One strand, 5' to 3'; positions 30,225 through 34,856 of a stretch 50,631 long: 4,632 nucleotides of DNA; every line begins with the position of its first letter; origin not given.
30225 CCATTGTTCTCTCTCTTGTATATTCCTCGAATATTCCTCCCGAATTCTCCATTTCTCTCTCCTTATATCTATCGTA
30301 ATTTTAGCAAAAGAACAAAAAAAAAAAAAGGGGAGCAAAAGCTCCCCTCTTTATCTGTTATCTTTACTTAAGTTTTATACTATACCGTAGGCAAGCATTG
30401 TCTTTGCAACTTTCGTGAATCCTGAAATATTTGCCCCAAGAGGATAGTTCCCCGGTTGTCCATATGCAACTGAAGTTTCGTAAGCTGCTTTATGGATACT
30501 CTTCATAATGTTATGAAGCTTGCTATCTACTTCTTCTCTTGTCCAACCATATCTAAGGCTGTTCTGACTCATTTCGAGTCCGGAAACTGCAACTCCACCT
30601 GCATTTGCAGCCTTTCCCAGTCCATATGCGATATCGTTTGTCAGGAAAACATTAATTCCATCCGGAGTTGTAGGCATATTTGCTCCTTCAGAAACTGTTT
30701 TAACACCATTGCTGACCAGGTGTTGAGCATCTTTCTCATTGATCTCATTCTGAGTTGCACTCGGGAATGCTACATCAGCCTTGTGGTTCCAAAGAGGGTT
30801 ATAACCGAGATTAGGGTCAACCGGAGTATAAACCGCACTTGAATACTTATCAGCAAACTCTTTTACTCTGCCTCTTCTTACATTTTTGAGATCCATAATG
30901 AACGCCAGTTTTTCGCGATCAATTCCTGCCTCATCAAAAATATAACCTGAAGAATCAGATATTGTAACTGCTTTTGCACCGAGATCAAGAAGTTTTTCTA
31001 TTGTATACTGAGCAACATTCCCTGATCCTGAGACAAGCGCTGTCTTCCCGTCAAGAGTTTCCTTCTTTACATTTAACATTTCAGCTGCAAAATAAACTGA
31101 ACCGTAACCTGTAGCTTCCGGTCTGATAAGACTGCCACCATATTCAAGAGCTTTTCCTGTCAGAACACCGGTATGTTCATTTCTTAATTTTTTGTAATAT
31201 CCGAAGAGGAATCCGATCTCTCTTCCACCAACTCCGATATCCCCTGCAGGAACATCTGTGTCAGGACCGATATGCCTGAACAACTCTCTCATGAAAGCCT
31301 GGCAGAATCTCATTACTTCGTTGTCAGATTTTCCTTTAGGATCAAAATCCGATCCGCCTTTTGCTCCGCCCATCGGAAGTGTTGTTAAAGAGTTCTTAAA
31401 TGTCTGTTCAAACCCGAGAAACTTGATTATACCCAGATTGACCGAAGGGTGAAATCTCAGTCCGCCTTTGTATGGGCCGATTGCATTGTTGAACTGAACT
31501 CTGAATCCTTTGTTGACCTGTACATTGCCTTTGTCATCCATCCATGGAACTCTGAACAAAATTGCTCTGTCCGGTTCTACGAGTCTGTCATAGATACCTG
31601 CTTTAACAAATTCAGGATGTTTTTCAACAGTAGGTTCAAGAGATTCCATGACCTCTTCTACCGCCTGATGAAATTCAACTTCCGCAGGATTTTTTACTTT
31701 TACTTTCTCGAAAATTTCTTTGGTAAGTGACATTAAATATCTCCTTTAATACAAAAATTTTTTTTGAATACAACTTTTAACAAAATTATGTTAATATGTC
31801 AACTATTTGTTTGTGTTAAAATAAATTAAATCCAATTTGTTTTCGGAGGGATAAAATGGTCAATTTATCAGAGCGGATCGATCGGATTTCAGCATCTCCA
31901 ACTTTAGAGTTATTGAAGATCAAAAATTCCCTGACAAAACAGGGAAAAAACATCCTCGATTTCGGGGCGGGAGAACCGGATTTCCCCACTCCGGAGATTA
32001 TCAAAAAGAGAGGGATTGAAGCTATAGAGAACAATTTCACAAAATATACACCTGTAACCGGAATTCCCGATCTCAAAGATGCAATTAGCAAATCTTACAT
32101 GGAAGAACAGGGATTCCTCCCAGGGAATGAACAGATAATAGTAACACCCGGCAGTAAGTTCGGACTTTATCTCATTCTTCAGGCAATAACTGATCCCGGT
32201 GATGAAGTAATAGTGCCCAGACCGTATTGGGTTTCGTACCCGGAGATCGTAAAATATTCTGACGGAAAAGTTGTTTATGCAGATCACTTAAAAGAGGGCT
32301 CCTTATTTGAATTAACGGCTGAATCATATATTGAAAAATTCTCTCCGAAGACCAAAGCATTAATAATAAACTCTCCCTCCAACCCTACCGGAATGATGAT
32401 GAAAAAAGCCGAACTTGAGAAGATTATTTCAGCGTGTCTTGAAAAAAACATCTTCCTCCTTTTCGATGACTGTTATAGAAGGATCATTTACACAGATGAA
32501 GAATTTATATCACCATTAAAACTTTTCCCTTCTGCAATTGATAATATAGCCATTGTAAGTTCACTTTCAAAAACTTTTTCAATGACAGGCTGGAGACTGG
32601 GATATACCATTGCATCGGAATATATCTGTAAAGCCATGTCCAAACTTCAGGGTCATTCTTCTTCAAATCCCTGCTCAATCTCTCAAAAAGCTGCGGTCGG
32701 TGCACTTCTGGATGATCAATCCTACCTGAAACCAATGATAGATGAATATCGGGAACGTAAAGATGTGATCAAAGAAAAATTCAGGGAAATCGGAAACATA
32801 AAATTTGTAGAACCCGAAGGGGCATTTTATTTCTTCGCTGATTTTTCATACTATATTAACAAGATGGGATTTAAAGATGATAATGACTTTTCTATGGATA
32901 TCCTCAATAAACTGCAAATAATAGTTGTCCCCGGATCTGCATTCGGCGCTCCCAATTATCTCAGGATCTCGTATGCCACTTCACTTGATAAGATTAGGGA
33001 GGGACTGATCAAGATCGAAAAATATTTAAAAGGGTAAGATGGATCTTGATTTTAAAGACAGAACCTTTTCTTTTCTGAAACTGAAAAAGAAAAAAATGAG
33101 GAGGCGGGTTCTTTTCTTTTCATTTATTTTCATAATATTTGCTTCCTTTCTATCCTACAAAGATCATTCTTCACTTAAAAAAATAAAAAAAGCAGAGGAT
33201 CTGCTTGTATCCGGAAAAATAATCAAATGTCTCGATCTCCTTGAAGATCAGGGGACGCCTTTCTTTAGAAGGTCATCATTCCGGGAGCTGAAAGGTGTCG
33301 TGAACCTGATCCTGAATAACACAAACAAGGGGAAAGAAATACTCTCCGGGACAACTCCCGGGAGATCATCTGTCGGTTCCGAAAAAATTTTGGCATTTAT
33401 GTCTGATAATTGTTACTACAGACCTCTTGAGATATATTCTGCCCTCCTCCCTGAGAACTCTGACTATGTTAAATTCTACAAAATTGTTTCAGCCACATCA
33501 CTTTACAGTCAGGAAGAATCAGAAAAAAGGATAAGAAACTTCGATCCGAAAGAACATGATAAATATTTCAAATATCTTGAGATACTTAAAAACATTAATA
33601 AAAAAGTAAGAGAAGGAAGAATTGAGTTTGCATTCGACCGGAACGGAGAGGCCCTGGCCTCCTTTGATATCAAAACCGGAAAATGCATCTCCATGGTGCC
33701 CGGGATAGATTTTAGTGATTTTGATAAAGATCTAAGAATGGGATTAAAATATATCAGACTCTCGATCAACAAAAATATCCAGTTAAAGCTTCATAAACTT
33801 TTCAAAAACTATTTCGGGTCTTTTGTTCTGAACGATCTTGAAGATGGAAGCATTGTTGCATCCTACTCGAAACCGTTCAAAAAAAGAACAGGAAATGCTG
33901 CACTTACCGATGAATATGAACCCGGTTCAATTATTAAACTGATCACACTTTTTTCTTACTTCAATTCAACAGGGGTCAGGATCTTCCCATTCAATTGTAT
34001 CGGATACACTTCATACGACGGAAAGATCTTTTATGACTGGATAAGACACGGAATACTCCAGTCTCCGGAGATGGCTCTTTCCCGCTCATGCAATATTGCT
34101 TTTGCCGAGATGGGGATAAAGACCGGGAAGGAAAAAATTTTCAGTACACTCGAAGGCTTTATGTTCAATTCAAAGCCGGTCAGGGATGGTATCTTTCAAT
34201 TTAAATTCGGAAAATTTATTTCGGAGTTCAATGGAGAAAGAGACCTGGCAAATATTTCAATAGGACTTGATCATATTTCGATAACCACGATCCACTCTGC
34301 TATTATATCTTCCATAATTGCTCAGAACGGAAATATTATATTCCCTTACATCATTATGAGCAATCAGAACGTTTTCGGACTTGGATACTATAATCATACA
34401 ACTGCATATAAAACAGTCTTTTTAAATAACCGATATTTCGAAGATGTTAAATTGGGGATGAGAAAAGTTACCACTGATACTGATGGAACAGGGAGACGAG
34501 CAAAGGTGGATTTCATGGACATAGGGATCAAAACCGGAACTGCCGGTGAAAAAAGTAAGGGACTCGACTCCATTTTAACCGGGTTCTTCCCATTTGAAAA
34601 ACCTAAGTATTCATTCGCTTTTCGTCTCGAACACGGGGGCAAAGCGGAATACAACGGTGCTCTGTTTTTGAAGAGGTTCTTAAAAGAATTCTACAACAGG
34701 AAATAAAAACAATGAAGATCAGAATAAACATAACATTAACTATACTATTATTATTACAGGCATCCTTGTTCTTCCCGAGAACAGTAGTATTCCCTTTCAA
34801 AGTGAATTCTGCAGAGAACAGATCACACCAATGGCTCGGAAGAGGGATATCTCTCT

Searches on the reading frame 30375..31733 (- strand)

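Call 52: search_protein_families(library=pfam, proteins=[window:30375-31733:-], max_evalue=0.00001)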
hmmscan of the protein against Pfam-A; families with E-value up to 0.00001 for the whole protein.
window:30375-31733:- (452 aa): 2 families
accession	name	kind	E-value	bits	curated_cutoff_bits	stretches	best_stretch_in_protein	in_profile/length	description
PF00208.27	ELFV_dehydrog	-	7.3e-82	275.1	23.4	1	199-450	1-241/241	Glutamate/Leucine/Phenylalanine/Valine dehydrogenase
PF02812.23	ELFV_dehydrog_N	-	1.5e-52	177.2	25.3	1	54-182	1-129/129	Glu/Leu/Phe/Val dehydrogenase, dimerisation domain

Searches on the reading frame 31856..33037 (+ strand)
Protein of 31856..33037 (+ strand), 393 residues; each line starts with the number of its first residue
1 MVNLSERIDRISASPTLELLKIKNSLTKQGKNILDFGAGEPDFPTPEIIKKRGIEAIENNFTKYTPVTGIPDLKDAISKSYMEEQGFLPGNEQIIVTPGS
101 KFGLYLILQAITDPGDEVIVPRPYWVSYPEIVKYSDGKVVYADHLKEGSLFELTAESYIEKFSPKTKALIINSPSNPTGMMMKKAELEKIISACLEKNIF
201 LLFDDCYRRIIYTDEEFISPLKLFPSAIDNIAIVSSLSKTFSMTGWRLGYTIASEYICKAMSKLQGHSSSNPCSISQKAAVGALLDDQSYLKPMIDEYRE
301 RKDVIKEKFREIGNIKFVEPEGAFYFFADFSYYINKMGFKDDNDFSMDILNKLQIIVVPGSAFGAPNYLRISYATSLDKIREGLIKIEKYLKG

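Call 52: search_protein_families(library=pfam, proteins=[window:31856-33037:+], max_evalue=0.00001)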
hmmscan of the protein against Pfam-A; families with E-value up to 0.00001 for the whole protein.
window:31856-33037:+ (393 aa): 1 family
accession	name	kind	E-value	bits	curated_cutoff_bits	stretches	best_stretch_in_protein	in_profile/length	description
PF00155.27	Aminotran_1_2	-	5.6e-69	233.5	19.7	1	32-383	2-357/361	Aminotransferase class I and II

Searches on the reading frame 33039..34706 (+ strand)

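Call 52: search_protein_families(library=pfam, proteins=[window:33039-34706:+], max_evalue=0.00001)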
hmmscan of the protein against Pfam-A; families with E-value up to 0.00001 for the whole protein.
window:33039-34706:+ (555 aa): 1 family
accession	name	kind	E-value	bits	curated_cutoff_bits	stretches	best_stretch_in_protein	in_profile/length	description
PF00905.27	Transpeptidase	-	1.1e-31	110.6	22.1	1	260-539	1-286/299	Penicillin binding protein transpeptidase domain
